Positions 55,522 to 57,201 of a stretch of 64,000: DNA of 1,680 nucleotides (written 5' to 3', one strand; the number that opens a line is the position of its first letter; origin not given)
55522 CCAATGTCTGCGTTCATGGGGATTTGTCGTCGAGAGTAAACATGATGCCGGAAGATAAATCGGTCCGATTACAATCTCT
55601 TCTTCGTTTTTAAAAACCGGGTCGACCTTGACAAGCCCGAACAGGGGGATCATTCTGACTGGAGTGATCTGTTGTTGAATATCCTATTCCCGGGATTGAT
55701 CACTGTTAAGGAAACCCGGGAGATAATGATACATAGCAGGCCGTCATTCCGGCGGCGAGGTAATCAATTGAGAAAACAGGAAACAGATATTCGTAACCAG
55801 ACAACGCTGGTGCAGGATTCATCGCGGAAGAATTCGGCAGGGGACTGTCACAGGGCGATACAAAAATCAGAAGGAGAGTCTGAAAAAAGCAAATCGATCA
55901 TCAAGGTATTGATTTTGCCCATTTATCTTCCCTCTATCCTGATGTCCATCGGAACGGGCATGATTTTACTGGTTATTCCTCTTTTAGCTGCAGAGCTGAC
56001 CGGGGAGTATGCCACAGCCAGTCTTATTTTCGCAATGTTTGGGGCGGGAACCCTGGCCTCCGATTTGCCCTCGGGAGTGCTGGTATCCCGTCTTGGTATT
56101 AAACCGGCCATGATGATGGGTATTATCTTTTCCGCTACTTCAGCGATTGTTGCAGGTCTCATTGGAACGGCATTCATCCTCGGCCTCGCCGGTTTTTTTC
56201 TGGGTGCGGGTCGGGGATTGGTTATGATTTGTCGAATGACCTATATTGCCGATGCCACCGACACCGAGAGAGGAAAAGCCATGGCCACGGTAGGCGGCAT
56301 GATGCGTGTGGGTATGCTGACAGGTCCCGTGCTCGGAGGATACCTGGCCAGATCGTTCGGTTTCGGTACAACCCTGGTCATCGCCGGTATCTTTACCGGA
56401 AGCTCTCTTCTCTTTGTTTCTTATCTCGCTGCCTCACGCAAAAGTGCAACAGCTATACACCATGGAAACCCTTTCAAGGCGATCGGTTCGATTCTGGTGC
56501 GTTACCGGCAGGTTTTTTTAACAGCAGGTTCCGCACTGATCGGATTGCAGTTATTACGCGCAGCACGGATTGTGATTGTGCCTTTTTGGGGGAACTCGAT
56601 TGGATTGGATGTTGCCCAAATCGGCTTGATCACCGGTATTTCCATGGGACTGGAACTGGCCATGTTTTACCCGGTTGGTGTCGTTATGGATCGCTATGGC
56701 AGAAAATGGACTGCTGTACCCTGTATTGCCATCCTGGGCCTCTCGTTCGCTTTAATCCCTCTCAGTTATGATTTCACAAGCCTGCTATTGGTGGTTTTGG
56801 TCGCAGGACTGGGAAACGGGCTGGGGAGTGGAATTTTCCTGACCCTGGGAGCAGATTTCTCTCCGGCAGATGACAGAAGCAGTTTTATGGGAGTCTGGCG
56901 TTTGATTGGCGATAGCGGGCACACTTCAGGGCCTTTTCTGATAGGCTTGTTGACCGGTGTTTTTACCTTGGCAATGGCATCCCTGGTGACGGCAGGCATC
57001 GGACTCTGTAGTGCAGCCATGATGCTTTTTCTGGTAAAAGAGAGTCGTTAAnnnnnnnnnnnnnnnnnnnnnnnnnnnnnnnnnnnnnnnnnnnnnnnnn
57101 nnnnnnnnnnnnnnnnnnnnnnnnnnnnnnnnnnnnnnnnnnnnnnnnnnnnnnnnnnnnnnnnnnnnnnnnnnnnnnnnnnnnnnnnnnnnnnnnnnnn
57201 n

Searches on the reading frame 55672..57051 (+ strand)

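Call 77: search_protein_families(library=pfam, proteins=[window:55672-57051:+])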
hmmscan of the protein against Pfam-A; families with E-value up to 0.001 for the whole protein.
window:55672-57051:+ (459 aa): 1 family
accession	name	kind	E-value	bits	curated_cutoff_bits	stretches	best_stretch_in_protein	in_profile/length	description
PF07690.21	MFS_1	-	2.9e-39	135.4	33.4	2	88-289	5-213/347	Major Facilitator Superfamily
